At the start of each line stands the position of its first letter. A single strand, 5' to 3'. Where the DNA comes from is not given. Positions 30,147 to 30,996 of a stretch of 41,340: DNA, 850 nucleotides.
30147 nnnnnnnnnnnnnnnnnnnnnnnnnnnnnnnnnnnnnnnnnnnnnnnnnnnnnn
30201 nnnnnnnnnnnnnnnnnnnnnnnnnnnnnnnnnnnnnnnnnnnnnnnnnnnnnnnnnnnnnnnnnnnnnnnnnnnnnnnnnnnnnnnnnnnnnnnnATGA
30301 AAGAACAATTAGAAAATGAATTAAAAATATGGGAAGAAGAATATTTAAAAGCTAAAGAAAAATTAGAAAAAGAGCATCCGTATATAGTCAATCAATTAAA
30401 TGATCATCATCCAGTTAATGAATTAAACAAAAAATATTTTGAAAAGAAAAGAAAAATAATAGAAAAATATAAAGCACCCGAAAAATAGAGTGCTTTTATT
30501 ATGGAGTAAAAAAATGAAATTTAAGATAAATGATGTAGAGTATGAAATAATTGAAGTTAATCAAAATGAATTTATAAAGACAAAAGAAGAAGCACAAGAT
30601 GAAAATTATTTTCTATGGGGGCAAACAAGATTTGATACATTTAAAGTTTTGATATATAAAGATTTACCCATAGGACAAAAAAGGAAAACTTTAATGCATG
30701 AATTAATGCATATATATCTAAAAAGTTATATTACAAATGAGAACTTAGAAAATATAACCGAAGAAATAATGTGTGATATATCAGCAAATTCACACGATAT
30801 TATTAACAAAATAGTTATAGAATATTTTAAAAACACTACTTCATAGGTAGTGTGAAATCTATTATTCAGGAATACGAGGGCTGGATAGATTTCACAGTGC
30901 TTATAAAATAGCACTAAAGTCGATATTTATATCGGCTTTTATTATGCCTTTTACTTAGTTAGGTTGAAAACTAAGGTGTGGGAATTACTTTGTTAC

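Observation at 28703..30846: MuF/gp7 head protein with an extra C-terminal domain, followed by a 63-aa ORF and an ImmA/IrrE-like HEXXH peptidase inside the head module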

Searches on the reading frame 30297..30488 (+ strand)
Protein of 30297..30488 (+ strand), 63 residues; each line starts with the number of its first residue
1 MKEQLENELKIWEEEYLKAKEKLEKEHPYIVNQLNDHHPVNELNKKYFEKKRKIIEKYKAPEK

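Call 3: search_protein_families(library=pfam, proteins=[window:30297-30488:+], max_evalue=0.1)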
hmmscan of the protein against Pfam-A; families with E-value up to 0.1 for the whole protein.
window:30297-30488:+ (63 aa): 1 family
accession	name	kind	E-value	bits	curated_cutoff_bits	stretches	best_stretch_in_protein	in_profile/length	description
PF20492.3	ERM_helical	-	0.019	15.4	40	1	2-59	8-64/120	Ezrin/radixin/moesin, alpha-helical domain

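Call 4: search_protein_families(library=phrogs, proteins=[window:30297-30488:+], max_evalue=0.1)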
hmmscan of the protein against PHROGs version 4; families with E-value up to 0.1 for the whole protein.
window:30297-30488:+ (63 aa): 0 families

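Call 23: search_protein_families(library=ncbifam, proteins=[window:30297-30488:+], max_evalue=0.1)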
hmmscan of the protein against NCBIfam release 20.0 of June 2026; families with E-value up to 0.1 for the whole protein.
window:30297-30488:+ (63 aa): 0 families

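Call 103: search_protein_families(library=padloc, proteins=[window:30297-30488:+], max_evalue=0.1)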
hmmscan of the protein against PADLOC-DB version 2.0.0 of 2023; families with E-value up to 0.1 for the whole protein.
window:30297-30488:+ (63 aa): 0 families

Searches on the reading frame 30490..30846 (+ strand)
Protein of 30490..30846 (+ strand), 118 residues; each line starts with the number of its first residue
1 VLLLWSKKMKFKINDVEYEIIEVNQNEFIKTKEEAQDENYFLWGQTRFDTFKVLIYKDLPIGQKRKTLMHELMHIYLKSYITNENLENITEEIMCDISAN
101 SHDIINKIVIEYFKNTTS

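Call 3: search_protein_families(library=pfam, proteins=[window:30490-30846:+], max_evalue=0.1)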
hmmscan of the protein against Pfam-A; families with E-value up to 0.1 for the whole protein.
window:30490-30846:+ (118 aa): 3 families
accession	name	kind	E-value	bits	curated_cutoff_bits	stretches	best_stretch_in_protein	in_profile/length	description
PF06114.19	Peptidase_M78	-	0.00035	20.8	22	1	53-84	30-62/123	IrrE N-terminal-like domain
PF19052.5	BRINP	-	0.0035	16.4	27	1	36-93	271-326/448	BMP/retinoic acid-inducible neural-specific protein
PF12315.14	DA1-like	-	0.0047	16.8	25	1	51-98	80-126/213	Protein DA1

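Call 4: search_protein_families(library=phrogs, proteins=[window:30490-30846:+], max_evalue=0.1)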
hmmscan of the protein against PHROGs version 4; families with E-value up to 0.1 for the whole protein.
window:30490-30846:+ (118 aa): 6 families
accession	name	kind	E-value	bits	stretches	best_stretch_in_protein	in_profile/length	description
phrog_1233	-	unknown function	9.1e-12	45.7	1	8-115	9-110/306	-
phrog_87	-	other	0.00014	22.7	1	17-106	43-135/227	metallo-protease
phrog_20936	-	unknown function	0.00056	21.2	1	48-104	26-81/91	-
phrog_1914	-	unknown function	0.0016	19.1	1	20-101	50-135/222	-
phrog_13670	-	unknown function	0.013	16.7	1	19-79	5-64/95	-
phrog_8133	-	unknown function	0.065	13.5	0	9-80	147-211/246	-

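Call 22: find_homologous_proteins(query=window:30514-30846:+, max_evalue=0.001)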
Query window:30514-30846:+ (110 aa): 101 proteins with E <= 0.001 among 105 candidates.
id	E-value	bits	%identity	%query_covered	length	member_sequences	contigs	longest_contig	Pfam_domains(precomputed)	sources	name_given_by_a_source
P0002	4.6e-60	218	93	99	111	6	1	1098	-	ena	-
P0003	3.2e-41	157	77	88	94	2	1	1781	-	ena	-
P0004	1.1e-25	107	55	97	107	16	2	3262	PF06114.20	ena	-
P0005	1.9e-25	107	56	97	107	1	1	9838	PF06114.20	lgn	-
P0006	2.5e-25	106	56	97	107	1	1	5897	PF06114.20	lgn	-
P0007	6.7e-25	105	53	97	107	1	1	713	PF06114.20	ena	-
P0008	2.0e-24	103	57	95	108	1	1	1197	PF06114.20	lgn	-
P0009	3.4e-24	103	53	95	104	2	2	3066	PF06114.20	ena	-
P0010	4.8e-24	102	56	95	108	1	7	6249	PF06114.20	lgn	-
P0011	5.0e-24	102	51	97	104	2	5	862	-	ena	-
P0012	5.5e-24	102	53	96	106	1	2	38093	PF06114.20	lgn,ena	-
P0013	6.1e-24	102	50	96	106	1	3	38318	PF06114.20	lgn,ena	-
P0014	1.3e-23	101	54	96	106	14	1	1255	-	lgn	-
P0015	2.1e-23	100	50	95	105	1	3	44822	PF06114.20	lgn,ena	-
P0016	2.4e-23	100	51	95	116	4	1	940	-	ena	-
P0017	2.6e-23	100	53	96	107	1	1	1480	PF06114.20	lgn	-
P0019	3.3e-23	100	51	96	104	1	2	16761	PF06114.20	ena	-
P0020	4.9e-23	99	53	96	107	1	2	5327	PF06114.20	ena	-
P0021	6.9e-23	98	52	95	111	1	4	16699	PF06114.20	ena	-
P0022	1.2e-22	98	52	96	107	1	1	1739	PF06114.20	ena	-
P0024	1.7e-22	97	51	95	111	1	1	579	PF06114.20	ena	-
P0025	2.2e-22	97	51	95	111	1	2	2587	PF06114.20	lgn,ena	-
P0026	2.3e-22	97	50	96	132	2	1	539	PF06114.20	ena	-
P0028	3.3e-22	96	50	95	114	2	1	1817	PF06114.20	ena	-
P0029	3.8e-22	96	50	95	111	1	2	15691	PF06114.20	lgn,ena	-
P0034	1.1e-21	95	50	95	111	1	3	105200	-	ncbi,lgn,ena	-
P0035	1.1e-21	95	49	95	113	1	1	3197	PF06114.20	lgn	-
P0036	1.1e-21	95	50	95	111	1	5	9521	PF06114.20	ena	-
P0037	1.1e-21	95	50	95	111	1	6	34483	PF06114.20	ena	-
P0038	1.2e-21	94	50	97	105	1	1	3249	PF06114.20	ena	-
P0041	2.1e-21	94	47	97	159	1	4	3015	PF06114.20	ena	-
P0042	2.2e-21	94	48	97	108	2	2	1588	PF06114.20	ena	-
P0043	2.2e-21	94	49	95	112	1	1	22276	PF06114.20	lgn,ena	-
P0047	4.1e-21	93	49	96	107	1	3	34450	PF06114.20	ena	-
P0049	4.2e-21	93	48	97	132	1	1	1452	PF06114.20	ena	-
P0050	6.0e-21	92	49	95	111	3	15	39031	PF06114.20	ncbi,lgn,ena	-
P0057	1.4e-20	91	48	96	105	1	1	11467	PF06114.20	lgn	-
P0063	3.4e-20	90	47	96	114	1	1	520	PF06114.20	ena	-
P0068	8.9e-20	88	57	68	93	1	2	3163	PF06114.20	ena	-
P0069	1.7e-19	88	51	95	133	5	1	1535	PF06114.20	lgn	-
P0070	1.8e-19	88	48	97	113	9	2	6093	PF06114.20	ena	-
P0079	3.5e-18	83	47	96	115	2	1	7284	PF06114.20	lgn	-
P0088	7.2e-17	79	44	96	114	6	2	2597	PF06114.20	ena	-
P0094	1.2e-15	75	46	97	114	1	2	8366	PF06114.20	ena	-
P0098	3.8e-15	74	43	96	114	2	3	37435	PF06114.20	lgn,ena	-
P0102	1.2e-12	66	39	97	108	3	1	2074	PF06114.20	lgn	-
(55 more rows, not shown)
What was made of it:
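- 30514..30846 (+): 110-aa minimal HEXXH metallopeptidase of the M78 (ImmA/IrrE) clan. It is an independent accessory gene. There are 101 homologue clusters (call 22).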

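Call 23: search_protein_families(library=ncbifam, proteins=[window:30514-30846:+], max_evalue=0.1)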
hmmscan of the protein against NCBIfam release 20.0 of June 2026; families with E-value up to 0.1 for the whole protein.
window:30514-30846:+ (110 aa): 0 families

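Call 24: find_encoding_contigs(protein=P0012, flank=6000, max_places=2)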
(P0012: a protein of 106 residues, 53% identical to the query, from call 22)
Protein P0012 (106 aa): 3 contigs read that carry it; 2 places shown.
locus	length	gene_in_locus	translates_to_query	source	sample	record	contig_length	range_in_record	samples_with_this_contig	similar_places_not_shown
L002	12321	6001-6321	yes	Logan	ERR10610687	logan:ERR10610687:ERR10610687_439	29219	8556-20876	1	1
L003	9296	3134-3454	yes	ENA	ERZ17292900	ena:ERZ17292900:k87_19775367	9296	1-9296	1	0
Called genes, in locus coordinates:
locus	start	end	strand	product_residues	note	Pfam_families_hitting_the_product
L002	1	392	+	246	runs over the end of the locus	-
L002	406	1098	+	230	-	PF00733:Asn_synthase, PF02540:NAD_synthase (weak), PF06508:QueC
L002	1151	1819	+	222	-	PF02592:Vut_1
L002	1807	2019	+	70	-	PF10688:Imp-YgjV (weak)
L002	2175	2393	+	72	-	-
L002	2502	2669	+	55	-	-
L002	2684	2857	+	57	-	-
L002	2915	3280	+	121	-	-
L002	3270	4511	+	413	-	PF03237:Terminase_6N, PF04466:Terminase_3 (weak)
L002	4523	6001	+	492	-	-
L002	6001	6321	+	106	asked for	PF06114:Peptidase_M78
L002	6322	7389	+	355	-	PF06152:Phage_min_cap2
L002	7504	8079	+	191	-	PF06810:Phage_scaffold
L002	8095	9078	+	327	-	-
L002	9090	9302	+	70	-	-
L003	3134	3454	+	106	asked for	PF06114:Peptidase_M78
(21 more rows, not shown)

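Call 25: find_encoding_contigs(protein=P0034, flank=6000, max_places=2)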
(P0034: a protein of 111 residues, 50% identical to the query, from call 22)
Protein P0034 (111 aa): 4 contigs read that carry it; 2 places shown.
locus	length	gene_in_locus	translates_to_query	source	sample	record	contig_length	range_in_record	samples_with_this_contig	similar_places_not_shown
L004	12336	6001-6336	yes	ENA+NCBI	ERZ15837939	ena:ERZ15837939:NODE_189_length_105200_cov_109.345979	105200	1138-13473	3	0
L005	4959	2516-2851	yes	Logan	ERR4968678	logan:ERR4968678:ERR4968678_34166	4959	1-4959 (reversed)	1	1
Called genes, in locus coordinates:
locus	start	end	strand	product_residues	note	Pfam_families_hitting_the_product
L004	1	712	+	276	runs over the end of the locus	PF07083:DUF1351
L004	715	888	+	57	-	-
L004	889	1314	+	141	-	PF00436:SSB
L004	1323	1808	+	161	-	-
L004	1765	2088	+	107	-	-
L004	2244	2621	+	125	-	PF06356:DUF1064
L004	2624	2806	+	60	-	-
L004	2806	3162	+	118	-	-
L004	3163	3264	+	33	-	-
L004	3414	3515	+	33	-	-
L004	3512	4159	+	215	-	-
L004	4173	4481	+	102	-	-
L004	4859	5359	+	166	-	-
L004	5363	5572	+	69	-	-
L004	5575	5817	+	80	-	-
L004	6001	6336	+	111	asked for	-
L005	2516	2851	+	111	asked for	-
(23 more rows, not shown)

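Call 26: find_encoding_contigs(protein=P0005, flank=6000, max_places=2)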
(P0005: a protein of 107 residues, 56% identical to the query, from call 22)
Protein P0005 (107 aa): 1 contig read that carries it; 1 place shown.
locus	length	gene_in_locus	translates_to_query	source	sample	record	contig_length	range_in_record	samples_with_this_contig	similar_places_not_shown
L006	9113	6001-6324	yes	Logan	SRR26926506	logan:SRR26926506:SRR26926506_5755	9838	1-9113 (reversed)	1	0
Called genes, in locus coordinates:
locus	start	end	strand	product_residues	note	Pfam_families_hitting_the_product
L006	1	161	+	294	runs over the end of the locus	?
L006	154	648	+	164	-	PF02732:ERCC4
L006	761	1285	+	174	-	PF07463:NUMOD4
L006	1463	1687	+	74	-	-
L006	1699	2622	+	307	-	PF00149:Metallophos, PF12850:Metallophos_2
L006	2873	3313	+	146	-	-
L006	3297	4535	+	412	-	PF03237:Terminase_6N, PF04466:Terminase_3 (weak)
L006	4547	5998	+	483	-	-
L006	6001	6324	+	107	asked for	PF06114:Peptidase_M78 (weak)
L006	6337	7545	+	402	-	PF06152:Phage_min_cap2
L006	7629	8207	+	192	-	PF07463:NUMOD4, PF13392:HNH_3 (weak), PF07453:NUMOD1 (weak), PF22083:I-HmuI_NUMOD-like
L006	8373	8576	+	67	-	-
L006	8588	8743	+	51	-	PF22180:RH3_dom (weak), PF19891:DUF6364 (weak)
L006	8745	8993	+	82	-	-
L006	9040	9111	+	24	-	?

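Call 27: search_dna_similar(query=window:30514-30846:+, collection=phages, mode=protein, max_rows=40, max_evalue=0.001)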
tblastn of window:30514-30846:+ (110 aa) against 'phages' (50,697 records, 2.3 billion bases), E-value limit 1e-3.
No match.

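Call 62: find_related_loci(query=A4, collection=viral_contigs, flank=6000)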
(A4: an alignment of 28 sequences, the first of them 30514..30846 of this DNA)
Query A4 (110 aa) in viral_contigs; peptide patterns used: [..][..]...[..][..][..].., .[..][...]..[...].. (x = any residue, [..] = any of these).
108 stretches matched a pattern; 53 encode a relative of the query (tblastn E <= 1e-3); 52 distinct loci.
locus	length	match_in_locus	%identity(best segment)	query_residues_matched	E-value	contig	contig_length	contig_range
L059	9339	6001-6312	54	1-107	4e-31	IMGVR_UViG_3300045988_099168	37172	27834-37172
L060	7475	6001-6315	54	1-108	3e-31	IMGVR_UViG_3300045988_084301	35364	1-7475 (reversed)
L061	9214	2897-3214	47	2-107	4e-30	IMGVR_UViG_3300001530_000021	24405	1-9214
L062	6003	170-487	52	1-110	6e-30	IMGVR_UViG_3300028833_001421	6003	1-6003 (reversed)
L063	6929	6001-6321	49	1-107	1e-27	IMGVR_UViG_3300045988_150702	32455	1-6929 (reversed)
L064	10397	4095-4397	52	2-105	6e-27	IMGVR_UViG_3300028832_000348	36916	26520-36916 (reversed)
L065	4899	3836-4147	46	1-106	5e-27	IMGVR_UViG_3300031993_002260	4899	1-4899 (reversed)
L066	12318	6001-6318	49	1-106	8e-27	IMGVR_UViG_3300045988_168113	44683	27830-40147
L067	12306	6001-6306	49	1-105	3e-26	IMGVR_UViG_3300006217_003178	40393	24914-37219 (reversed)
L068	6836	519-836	48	1-108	2e-25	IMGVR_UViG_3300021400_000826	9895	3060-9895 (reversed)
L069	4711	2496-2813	49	1-106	3e-25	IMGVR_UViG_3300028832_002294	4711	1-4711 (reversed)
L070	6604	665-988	45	1-106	1e-23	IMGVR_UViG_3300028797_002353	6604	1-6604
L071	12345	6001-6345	47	1-107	4e-23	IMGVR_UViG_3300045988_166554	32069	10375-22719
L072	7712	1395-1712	44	1-106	6e-23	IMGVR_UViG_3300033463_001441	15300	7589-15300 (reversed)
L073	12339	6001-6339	46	1-108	1e-22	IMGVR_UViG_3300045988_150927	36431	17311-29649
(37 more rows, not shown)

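Call 66: search_solved_structures(query=A4, max_evalue=10, show_alignments=3)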
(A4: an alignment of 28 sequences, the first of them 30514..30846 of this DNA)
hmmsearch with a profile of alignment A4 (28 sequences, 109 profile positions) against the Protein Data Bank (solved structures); distinct sequences matched with E-value up to 10: 11.
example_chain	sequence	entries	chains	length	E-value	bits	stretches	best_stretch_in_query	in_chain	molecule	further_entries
4qhj_A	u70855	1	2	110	0.12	15.7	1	12-105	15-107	Uncharacterized protein MJ1213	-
11fw_A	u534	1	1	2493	0.12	15.6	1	19-71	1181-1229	Virion DNA-directed RNA polymerase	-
11go_A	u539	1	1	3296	0.17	15.1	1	19-71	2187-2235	Virion DNA-directed RNA polymerase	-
11gp_A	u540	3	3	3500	0.19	15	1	19-71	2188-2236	Virion DNA-directed RNA polymerase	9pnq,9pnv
9pnr_A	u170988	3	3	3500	0.19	15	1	19-71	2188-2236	Virion DNA-directed RNA polymerase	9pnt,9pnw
4qhf_A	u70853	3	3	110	0.2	14.9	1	12-77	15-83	Uncharacterized protein MJ1213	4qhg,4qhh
4qhi_A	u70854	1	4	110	0.36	14.1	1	33-77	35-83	Uncharacterized protein MJ1213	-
3dte_A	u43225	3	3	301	0.5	13.6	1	39-70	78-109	IrrE protein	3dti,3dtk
3jzy_A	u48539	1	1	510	0.83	12.9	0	7-65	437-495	Intersectin 2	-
7v62_A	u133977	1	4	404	1.4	12.2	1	49-79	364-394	Oxysterol-binding protein 1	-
8slm_A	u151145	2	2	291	2.4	11.5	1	40-70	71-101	Zn dependent hydrolase fused to HTH domain, IrrE ortholog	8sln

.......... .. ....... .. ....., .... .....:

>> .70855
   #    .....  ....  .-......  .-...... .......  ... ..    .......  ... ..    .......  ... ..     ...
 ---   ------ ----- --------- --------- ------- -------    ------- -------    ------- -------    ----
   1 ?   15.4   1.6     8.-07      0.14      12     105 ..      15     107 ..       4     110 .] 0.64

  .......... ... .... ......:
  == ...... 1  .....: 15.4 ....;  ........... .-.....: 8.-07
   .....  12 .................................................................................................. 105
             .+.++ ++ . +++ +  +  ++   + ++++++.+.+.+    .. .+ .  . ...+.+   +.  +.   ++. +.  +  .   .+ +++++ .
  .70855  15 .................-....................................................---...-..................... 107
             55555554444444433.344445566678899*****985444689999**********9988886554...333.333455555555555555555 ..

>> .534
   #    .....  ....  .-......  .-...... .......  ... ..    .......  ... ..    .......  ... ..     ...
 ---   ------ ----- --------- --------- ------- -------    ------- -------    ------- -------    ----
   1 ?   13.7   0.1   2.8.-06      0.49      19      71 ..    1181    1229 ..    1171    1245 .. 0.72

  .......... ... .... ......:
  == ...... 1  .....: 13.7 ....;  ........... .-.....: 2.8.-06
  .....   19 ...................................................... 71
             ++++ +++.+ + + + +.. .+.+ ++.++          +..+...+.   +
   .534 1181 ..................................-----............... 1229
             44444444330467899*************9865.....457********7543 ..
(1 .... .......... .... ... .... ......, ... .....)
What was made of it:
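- Closest known: ImmA/IrrE. Same: The ~110-aa size and a full-length weak alignment resemble selecase (E 0.12, call 66).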

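Call 67: search_protein_families(library=pfam, alignment_id=A4, max_evalue=0.01)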
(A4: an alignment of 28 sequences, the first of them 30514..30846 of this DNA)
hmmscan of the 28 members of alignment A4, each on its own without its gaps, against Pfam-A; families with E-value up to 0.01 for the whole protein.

A. member 1, window:30514-30846:+ (110 aa): 3 families
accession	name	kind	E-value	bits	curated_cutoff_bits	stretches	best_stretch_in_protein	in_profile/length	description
PF06114.19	Peptidase_M78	-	0.00031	21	22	1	45-76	30-62/123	IrrE N-terminal-like domain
PF19052.5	BRINP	-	0.003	16.6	27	1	28-85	271-326/448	BMP/retinoic acid-inducible neural-specific protein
PF12315.14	DA1-like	-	0.0041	17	25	1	43-91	80-127/213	Protein DA1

B. families by the number of members that match (of 28 scanned): 7 families
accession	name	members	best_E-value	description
PF06114.19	Peptidase_M78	25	8e-09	IrrE N-terminal-like domain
PF20573.4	DUF6782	6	0.00049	Putative metallopeptidase family (DUF6782)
PF10263.15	SprT-like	4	0.0025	SprT-like family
PF20299.4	NARF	2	0.00024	Nucleotidyltransferase-Associated Rossmannoid Fold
PF12315.14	DA1-like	2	0.0041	Protein DA1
PF18894.6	PhageMetallopep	1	0.00094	Putative phage metallopeptidase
PF19052.5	BRINP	1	0.003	BMP/retinoic acid-inducible neural-specific protein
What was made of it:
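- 30514..30846 (+): PF06114 scores 20.8-21.0 bits against a cut-off of 22 for the window protein, but 25 of 28 family members match (best 8e-9) (calls 3, 67).
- On Peptidase M78 (ImmA/IrrE): The window protein scores 20.8-21.0 bits against a cut-off of 22 (calls 3, 67). 25 of 28 homologues match, with a best E of 8e-9 (call 67).
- Closest known: ImmA/IrrE. Same: 25 of 28 family members match PF06114 (call 67).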

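Call 98: search_protein_families(library=pfam, alignment_id=A9, max_evalue=0.0001)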
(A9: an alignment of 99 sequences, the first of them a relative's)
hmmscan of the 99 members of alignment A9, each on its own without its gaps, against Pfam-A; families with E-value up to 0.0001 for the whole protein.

A. member 1, L002:4523-6001:+ (492 aa): 0 families

B. families by the number of members that match (of 99 scanned): 33 families (the first 25 are shown)
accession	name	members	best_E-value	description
PF05133.19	SPP1_portal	4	2.6e-46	Phage portal protein, SPP1 Gp6-like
PF09643.15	YopX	4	1e-19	YopX protein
PF13392.12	HNH_3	4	6.1e-15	HNH endonuclease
PF06152.16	Phage_min_cap2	3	6.8e-53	Phage minor capsid protein 2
PF03592.21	Terminase_2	3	9.1e-43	Terminase small subunit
PF01555.25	N6_N4_Mtase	3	3.5e-32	DNA methylase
PF04466.19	Terminase_3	2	6.7e-60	Phage terminase large subunit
PF17288.8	Terminase_3C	2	1.3e-29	Terminase RNAseH like domain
PF16677.11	GP3_package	2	2.2e-20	DNA-packaging protein gp3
PF25043.1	DUF7788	2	3.1e-15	Domain of unknown function (DUF7788)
PF07463.16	NUMOD4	2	1.1e-13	NUMOD4 motif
PF11443.14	DUF2828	2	7.7e-10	Domain of unknown function (DUF2828)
PF00852.26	Glyco_transf_10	2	5.1e-07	Glycosyltransferase family 10 (fucosyltransferase) C-term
PF22530.2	Terminase-T7_RNaseH-like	2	6.8e-07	Terminase Bacteriophage T7, Ribonuclease H-like domain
PF00145.23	DNA_methylase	1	6.4e-71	C-5 cytosine-specific DNA methylase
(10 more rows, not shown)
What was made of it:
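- Immediate neighbours across about 50 loci are heterogeneous: portal, YopX, HNH, TerS, methylases (call 98).
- Tried and rejected: I replaced them with a Pfam scan of neighbours (call 98).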

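Call 103: search_protein_families(library=padloc, proteins=[window:30514-30846:+, P0012], max_evalue=0.1)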
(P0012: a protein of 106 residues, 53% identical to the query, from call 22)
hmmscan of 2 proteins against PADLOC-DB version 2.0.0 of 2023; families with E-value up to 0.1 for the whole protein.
window:30514-30846:+ (110 aa): 0 families

P0012 (106 aa): 2 families
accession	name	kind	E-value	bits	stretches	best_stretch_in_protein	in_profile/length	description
PDLC04141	capP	-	1.5e-06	25.9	1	11-70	28-83/242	capP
PDLC03759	RT_UG21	-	0.023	11.5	1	4-103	273-370/503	DRT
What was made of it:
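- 30514..30846 (+): A family member hits CapP (call 103).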
